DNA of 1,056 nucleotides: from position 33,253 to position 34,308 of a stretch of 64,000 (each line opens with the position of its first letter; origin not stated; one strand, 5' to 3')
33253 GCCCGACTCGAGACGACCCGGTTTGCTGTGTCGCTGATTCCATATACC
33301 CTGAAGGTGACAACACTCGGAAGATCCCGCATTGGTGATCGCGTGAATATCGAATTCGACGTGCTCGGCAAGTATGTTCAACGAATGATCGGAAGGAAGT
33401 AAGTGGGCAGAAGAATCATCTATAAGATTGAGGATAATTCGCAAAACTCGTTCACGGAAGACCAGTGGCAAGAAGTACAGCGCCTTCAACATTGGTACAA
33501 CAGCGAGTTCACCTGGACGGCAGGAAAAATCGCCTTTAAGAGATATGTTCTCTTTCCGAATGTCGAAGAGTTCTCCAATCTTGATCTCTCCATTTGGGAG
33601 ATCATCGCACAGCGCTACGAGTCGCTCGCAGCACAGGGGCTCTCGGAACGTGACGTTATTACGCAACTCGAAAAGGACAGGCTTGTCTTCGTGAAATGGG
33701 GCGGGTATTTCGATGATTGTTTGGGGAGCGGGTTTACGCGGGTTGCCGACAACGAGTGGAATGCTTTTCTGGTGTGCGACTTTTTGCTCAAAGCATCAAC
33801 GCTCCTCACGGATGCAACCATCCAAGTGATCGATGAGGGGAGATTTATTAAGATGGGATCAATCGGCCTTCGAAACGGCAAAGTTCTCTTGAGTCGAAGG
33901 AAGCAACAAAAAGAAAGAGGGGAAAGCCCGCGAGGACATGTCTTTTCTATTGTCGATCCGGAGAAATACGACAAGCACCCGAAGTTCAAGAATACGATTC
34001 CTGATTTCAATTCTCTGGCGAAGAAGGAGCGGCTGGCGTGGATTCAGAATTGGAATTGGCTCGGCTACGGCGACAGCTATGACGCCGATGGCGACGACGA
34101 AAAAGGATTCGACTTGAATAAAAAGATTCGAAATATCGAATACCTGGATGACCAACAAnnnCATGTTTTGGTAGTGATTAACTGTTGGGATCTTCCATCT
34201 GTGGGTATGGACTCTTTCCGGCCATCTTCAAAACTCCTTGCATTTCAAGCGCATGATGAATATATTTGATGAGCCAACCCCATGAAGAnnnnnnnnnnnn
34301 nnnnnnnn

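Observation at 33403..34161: Trp-rich unknown protein appended to the riboflavin operon with a GTG start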

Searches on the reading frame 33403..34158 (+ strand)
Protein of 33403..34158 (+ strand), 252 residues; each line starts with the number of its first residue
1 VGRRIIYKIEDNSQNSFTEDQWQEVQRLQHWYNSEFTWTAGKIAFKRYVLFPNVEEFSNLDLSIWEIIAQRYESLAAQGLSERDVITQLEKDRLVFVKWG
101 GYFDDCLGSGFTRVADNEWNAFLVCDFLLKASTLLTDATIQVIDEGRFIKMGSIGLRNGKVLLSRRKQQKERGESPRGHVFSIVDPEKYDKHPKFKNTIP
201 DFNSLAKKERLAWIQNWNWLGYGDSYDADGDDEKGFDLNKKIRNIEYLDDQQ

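Call 3: search_protein_families(library=pfam, proteins=[window:33403-34158:+], max_evalue=1)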
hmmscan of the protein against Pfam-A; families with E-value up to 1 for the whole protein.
window:33403-34158:+ (252 aa): 1 family
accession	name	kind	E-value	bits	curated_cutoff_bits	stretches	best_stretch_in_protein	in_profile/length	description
PF15094.12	DUF4556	-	0.046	14.2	27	1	81-117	4-40/105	Domain of unknown function (DUF4556), Ig-like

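Call 4: search_protein_families(library=ncbifam, proteins=[window:33403-34158:+], max_evalue=10)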
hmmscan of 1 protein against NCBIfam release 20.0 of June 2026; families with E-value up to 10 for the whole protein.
window:33403-34158:+ (252 aa): 0 families

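Call 7: find_homologous_proteins(query=window:33403-34158:+, max_evalue=0.001)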
Query window:33403-34158:+ (252 aa): 279 proteins with E <= 0.001 among 497 candidates; the best 120 are listed.
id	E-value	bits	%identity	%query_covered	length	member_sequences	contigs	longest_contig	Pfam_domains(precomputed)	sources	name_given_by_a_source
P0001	1.9e-169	580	100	100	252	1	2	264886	-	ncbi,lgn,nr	ncbi:MAG TPA: hypothetical protein VNN76_01005 [Bacteroidota bacterium]|nr:hypothetical protein [Bac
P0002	5.9e-133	460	78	100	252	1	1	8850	-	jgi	jgi:hypothetical protein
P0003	2.7e-114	399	67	99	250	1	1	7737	-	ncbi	-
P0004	8.0e-114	397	66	97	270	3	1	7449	-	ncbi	-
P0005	2.5e-112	393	67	98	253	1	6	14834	-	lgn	-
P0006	4.1e-110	385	68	97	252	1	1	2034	-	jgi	jgi:hypothetical protein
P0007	1.1e-108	381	63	99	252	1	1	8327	-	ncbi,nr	ncbi:MAG: hypothetical protein HY562_08215 [Ignavibacteriales bacterium]|nr:hypothetical protein [Ig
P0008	5.6e-108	378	65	98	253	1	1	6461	-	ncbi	-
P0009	2.1e-107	376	64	98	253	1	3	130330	-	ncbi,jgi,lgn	-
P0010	4.4e-107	375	65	99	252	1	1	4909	-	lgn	-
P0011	2.2e-106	373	64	98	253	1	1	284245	-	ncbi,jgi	jgi:hypothetical protein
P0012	4.0e-106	372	63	98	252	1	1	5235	-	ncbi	-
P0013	1.7e-105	370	64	96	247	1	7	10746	-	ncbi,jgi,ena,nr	ncbi:MAG TPA: hypothetical protein DCP63_01200 [Bacteroidetes bacterium]|nr:hypothetical protein [Ba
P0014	3.5e-105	369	63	99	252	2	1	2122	-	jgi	-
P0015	4.1e-105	369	65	96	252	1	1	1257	-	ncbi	-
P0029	4.2e-101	356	59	97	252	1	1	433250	-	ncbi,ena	-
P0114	2.7e-91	324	56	98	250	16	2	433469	-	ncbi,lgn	ncbi:MAG: hypothetical protein WEB33_00545 [Bacteroidota bacterium]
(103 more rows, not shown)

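Call 8: search_solved_structures(query=window:33403-34158:+, max_evalue=10)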
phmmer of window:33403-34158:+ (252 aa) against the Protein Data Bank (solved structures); distinct sequences matched with E-value up to 10: 0.

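Call 10: find_encoding_contigs(protein=P0029, flank=6000, max_places=2)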
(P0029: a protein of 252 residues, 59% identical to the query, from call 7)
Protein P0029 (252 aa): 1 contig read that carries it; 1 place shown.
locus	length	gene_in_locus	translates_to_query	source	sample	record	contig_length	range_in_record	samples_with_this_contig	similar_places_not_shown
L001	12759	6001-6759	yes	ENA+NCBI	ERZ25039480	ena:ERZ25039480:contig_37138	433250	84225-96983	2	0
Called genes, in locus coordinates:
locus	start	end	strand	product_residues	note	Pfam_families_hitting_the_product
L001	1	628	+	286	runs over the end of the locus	PF13742:tRNA_anti_2, PF01336:tRNA_anti-codon, PF02601:Exonuc_VII_L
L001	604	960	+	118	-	PF02601:Exonuc_VII_L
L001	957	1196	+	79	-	PF02609:Exonuc_VII_S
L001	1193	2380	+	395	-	PF13292:DXP_synthase_N, PF00456:Transketolase_N (faint), PF02775:TPP_enzyme_C (weak), PF02779:Transket_pyr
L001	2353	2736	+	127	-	PF02779:Transket_pyr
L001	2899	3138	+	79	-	PF02780:Transketolase_C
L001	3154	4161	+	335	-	PF01408:GFO_IDH_MocA, PF02894:GFO_IDH_MocA_C, PF22725:GFO_IDH_MocA_C3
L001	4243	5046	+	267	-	PF01887:SAM_HAT_N, PF20257:SAM_HAT_C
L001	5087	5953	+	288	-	PF13354:Beta-lactamase2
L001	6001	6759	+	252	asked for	-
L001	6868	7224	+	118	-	PF03840:SecG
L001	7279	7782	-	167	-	-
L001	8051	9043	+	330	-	-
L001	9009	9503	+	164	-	-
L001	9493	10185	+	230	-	-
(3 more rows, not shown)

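Call 11: find_encoding_contigs(protein=P0114, flank=6000, max_places=2)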
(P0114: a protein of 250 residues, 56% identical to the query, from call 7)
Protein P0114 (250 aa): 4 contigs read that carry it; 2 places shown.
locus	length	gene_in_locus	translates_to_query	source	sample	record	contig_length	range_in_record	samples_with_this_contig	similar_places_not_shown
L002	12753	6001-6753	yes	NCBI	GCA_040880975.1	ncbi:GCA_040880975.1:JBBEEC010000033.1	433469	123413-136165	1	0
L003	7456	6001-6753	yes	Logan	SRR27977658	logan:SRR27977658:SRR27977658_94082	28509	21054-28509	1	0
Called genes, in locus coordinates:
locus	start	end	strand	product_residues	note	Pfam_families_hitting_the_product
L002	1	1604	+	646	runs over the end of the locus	PF13292:DXP_synthase_N, PF00456:Transketolase_N (faint), PF02775:TPP_enzyme_C (weak), PF02779:Transket_pyr, PF02780:Transketolase_C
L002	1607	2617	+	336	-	PF01408:GFO_IDH_MocA, PF03447:NAD_binding_3 (weak), PF02894:GFO_IDH_MocA_C, PF22725:GFO_IDH_MocA_C3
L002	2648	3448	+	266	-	PF01887:SAM_HAT_N, PF20257:SAM_HAT_C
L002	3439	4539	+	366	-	PF00383:dCMP_cyt_deam_1, PF14437:MafB19-deam, PF01872:RibD_C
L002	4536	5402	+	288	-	PF13354:Beta-lactamase2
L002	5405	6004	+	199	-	PF00677:Lum_binding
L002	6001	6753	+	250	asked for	-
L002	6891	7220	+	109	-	PF03840:SecG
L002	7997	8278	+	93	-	PF01541:GIY-YIG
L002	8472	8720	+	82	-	PF01541:GIY-YIG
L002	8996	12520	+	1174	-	-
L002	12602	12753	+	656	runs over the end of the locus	PF16177:ACAS_N, PF00501:AMP-binding, PF13193:AMP-binding_C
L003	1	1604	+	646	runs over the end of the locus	PF13292:DXP_synthase_N, PF00456:Transketolase_N (faint), PF02775:TPP_enzyme_C (weak), PF02779:Transket_pyr, PF02780:Transketolase_C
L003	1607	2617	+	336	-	PF01408:GFO_IDH_MocA, PF03447:NAD_binding_3 (weak), PF02894:GFO_IDH_MocA_C, PF22725:GFO_IDH_MocA_C3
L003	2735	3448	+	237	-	PF01887:SAM_HAT_N, PF20257:SAM_HAT_C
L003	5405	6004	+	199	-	PF00677:Lum_binding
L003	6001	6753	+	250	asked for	-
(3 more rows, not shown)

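Call 15: find_related_loci(query=A1, collection=genome_contigs, flank=6000)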
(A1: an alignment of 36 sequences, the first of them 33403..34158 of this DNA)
Query A1 (252 aa) in genome_contigs; peptide patterns used: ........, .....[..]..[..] (x = any residue, [..] = any of these).
55 stretches matched a pattern; 27 encode a relative of the query (tblastn E <= 1e-3); 27 distinct loci.
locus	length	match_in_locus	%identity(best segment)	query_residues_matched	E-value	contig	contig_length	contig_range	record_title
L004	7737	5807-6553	67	1-249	2e-117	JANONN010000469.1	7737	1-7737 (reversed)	MAG: Ignavibacteriales bacterium isolate VAR_43_metabat_382 VAR_43_k141_2137554, whole genome shotgun sequence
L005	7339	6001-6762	63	1-251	2e-111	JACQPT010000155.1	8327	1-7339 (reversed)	MAG: Ignavibacteriales bacterium isolate NC_groundwater_1314_Ag_S-0.2um_51_42 S_p2_S4_coassembly_k141_2288690, whole gen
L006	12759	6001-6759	63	1-252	3e-111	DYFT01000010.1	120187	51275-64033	MAG TPA_asm: Ignavibacterium album isolate BE2011_53_18 Afr_mines_BE2011_47_length_120187_cov_7_349524, whole genome sho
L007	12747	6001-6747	64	1-248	4e-110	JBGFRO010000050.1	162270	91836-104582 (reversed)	MAG: Bacteroidota bacterium isolate BA1A45.2019.Bin.33 NODE_112_length_162270_cov_12.388451, whole genome shotgun sequen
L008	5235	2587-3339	63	1-248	7e-109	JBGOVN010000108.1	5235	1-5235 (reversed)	MAG: Bacteroidota bacterium isolate OBJ_0618_7090110_114 k141_6360405_length_5235_cov_35.9588, whole genome shotgun sequ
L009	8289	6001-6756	63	1-249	2e-107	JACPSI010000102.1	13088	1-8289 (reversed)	MAG: Ignavibacteriales bacterium isolate NC_groundwater_701_Ag_S-0.2um_50_10 S36_SO-2_scaffold_158952, whole genome shot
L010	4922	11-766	62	1-249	3e-107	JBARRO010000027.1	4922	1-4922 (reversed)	MAG: Bacteroidota bacterium isolate MFD13499_ilm_asm_bin40 k127_69497, whole genome shotgun sequence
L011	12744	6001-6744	60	1-248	7e-104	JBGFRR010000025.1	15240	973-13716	MAG: Bacteroidota bacterium isolate BA1A45.2019.Bin.9 NODE_4335_length_15240_cov_26.973213, whole genome shotgun sequenc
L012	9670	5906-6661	62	1-250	1e-103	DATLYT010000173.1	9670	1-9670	MAG TPA_asm: Bacteroidota bacterium isolate SMAG_U13279 k141_216933, whole genome shotgun sequence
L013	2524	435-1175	59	1-244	6e-107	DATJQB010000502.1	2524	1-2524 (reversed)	MAG TPA_asm: Bacteroidota bacterium isolate SMAG_U14929 k141_4522387, whole genome shotgun sequence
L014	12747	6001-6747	58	1-246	1e-102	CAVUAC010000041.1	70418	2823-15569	MAG: uncultured Bacteroidetes bacterium isolate MFD04408.bin.2.163 genome assembly, contig: contig_127002, whole genome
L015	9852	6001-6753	60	1-248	1e-101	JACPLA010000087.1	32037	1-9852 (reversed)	MAG: Ignavibacteriales bacterium isolate NC_groundwater_509_Ag_S-0.1um_53_10 S35_SO-1_scaffold_370233, whole genome shot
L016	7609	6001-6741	56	1-247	2e-99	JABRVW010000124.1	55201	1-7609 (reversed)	MAG: Ignavibacterium sp. isolate MAG-04r c_000000000181, whole genome shotgun sequence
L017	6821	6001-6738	63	1-243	6e-99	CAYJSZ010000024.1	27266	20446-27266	MAG TPA_asm: uncultured Ignavibacteriaceae bacterium isolate ERP125453_co1_265 genome assembly, contig: NODE_1515_length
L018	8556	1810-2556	54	1-246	5e-98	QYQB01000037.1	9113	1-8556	MAG: bacterium isolate PowLak16_MAG13 c_000000077694, whole genome shotgun sequence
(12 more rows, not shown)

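Call 20: predict_structure(alignment_id=A1)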
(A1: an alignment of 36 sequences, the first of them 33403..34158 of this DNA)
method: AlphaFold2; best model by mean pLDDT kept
length: 252 residues; sequences in the alignment: 36
mean_pLDDT: 80.1   pTM: 0.75
mean pLDDT of the five models: 80.1, 79.6, 78.9, 75.6, 73.3
residues with pLDDT >= 90: 85; 70-90: 114; 50-70: 33; < 50: 20
segments of 3 or more residues with pLDDT < 50: 173-177, 192-197, 221-225
pLDDT, mean of each block of 10 residues (from residue 1): 82 90 93 81 86 77 88 95 90 86 84 75 93 95 89 93 74 57 81 50 77 57 50 83 86 42
secondary structure, 60 per line:
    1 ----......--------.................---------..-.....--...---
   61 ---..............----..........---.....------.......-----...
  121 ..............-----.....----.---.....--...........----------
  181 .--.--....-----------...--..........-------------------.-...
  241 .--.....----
elements in order: E5-10 H19-35 E48-52 H64-77 H82-91 E95-99 E106-112 H118-134 E140-144 E153-157 E160-164 H165-170 H187-190 H207-216 H238-241 E244-248

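Call 22: search_protein_representatives(alignment_id=A1)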
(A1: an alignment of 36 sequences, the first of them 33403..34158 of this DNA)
Query: 36 sequences, 252 profile positions. Proteins with E-value up to 0.001 (for the whole library): 157; up to 1e-10: 52; up to 1e-30: 13. The best 150 are listed.
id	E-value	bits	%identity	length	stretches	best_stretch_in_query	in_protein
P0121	2.2e-96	338.7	-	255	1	1-249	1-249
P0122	5.5e-94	330.8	-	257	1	1-251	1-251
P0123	1.2e-85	303.4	-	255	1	1-249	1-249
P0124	2.9e-83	295.7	-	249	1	1-249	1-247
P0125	1.1e-69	251.3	-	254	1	1-250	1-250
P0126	4.7e-67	242.6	-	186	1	74-250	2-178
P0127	1.2e-65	237.9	-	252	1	1-250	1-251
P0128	2.3e-63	230.5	-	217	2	1-108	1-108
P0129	1.4e-59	218.1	-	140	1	114-251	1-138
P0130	1.8e-47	178.4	-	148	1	1-148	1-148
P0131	2.1e-36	142.2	-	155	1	96-250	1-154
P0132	3.2e-34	135.0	-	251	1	1-195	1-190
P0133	6.5e-32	127.4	-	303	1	1-202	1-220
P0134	3.1e-30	121.9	-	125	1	2-106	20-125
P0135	4.1e-26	108.4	-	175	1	1-166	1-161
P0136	2.2e-25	106.1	-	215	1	1-192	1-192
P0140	4.3e-22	95.3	-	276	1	1-178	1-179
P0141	2.9e-20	89.3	-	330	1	1-168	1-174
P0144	5.9e-20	88.3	-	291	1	1-162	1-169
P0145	6.8e-19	84.8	-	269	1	1-171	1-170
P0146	1.2e-17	80.7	-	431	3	105-202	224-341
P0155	3.7e-15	72.5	-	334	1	1-169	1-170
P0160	4.5e-13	65.7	-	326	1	1-163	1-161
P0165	4.3e-12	62.5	-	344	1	1-162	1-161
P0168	1.7e-11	60.6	-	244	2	108-168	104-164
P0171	5.8e-11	58.8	-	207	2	108-167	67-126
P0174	1.4e-10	57.6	-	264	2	105-172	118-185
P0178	3.2e-10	56.4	-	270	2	108-171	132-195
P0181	5.9e-10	55.5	-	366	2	103-167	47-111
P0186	2.3e-09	53.6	-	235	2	105-171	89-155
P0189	4.3e-09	52.7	-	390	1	41-168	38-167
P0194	9.4e-09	51.6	-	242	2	89-173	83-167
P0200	2.4e-08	50.2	-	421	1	102-172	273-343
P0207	7.1e-08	48.7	-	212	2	109-171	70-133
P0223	1.0e-06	44.9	-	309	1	105-171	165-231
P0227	2.1e-06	43.9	-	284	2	109-185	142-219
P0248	2.6e-05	40.3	-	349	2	105-168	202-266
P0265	2.2e-04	37.3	-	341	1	105-166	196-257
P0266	2.6e-04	37.0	-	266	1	109-173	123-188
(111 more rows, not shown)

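Call 23: search_protein_families(library=pfam, proteins=[P0133, P0141, P0146, P0155, P0165, P0181, P0200, P0171, P0189, P0207], max_evalue=0.01)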
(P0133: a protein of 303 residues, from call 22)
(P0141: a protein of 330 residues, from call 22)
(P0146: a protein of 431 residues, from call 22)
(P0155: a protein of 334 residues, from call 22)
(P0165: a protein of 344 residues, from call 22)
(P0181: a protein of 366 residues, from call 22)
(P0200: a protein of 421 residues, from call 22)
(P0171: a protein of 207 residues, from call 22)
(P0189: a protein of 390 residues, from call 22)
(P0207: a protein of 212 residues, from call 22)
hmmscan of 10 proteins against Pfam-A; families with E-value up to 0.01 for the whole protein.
P0133 (303 aa): 0 families

P0141 (330 aa): 0 families

P0146 (431 aa): 0 families

P0155 (334 aa): 0 families

P0165 (344 aa): 0 families

P0181 (366 aa): 0 families

P0200 (421 aa): 0 families

P0171 (207 aa): 0 families

P0189 (390 aa): 0 families

P0207 (212 aa): 0 families

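Call 28: search_protein_families(library=padloc, proteins=[window:33403-34158:+, P0133, P0141, P0146, P0155, P0165, P0181, P0171, P0207], max_evalue=0.1)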
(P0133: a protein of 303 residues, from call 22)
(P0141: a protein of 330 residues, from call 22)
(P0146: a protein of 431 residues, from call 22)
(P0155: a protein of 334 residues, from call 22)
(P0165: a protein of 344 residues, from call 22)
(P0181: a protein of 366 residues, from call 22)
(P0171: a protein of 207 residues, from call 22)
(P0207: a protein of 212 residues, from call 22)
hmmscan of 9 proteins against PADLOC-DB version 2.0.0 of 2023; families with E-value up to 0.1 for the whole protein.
window:33403-34158:+ (252 aa): 1 family
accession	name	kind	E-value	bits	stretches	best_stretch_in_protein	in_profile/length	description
PDLC01053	Csx1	-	0.026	12.7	1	19-86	117-168/212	TM+CARF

P0133 (303 aa): 0 families

P0141 (330 aa): 0 families

P0146 (431 aa): 0 families

P0155 (334 aa): 0 families

P0165 (344 aa): 0 families

P0181 (366 aa): 0 families

P0171 (207 aa): 1 family
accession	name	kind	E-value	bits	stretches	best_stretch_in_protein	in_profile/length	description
PDLC03374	MTase_II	-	0.0042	14.1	1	9-34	118-143/448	Type II methyltransferase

P0207 (212 aa): 0 families

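Call 29: search_protein_families(library=phrogs, proteins=[window:33403-34158:+, P0133, P0141, P0146, P0155, P0165, P0181, P0171, P0207], max_evalue=0.1)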
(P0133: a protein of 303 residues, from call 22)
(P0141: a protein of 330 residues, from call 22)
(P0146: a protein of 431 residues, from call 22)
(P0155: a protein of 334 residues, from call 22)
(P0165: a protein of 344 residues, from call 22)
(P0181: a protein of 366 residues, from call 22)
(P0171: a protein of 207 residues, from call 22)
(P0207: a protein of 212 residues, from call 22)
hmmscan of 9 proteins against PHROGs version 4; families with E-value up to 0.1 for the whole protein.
window:33403-34158:+ (252 aa): 0 families

P0133 (303 aa): 2 families
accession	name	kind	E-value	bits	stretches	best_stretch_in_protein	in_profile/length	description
phrog_28608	-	unknown function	0.029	15.3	1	122-183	65-127/145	-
phrog_1367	-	unknown function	0.06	14.1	0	146-168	14-36/48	-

P0141 (330 aa): 0 families

P0146 (431 aa): 1 family
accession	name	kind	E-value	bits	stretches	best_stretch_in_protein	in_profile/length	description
phrog_12215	-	unknown function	0.0017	19.3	1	167-193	6-32/56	-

P0155 (334 aa): 0 families

P0165 (344 aa): 0 families

P0181 (366 aa): 0 families

P0171 (207 aa): 0 families

P0207 (212 aa): 0 families

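Call 32: find_homologous_proteins(query=A2, max_evalue=0.001)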
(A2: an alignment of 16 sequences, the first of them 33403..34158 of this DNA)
Query A2 (16 sequences) (252 aa, profile of the alignment): 283 proteins with E <= 0.001 among 5276 candidates; the best 120 are listed.
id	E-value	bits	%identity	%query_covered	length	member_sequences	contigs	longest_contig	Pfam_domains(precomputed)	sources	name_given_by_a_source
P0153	2.1e-78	282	23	64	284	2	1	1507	-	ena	-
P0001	2.4e-72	262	100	100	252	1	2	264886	-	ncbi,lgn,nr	ncbi:MAG TPA: hypothetical protein VNN76_01005 [Bacteroidota bacterium]|nr:hypothetical protein [Bac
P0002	2.5e-61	226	78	100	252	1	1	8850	-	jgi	jgi:hypothetical protein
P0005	4.8e-61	225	67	98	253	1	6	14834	-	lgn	-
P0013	1.1e-60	224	64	96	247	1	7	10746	-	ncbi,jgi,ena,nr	ncbi:MAG TPA: hypothetical protein DCP63_01200 [Bacteroidetes bacterium]|nr:hypothetical protein [Ba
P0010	1.4e-60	224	65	99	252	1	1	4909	-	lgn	-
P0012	2.4e-60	223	63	98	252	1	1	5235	-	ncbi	-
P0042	5.0e-60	222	60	97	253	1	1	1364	-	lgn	-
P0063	6.8e-60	221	58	97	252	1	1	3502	-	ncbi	-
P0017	7.0e-60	221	62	99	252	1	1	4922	-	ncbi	ncbi:MAG: hypothetical protein WBD36_01435 [Bacteroidota bacterium]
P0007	8.4e-60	221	63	99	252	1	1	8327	-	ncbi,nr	ncbi:MAG: hypothetical protein HY562_08215 [Ignavibacteriales bacterium]|nr:hypothetical protein [Ig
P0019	1.0e-59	221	63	99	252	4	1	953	-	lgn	-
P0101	1.1e-59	221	56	97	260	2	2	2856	-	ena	-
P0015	1.6e-59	220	65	96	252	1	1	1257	-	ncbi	-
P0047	1.6e-59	220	59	97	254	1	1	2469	-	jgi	jgi:hypothetical protein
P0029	7.5e-58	215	59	97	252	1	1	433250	-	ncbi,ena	-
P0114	1.4e-53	201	56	98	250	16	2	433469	-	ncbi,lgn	ncbi:MAG: hypothetical protein WEB33_00545 [Bacteroidota bacterium]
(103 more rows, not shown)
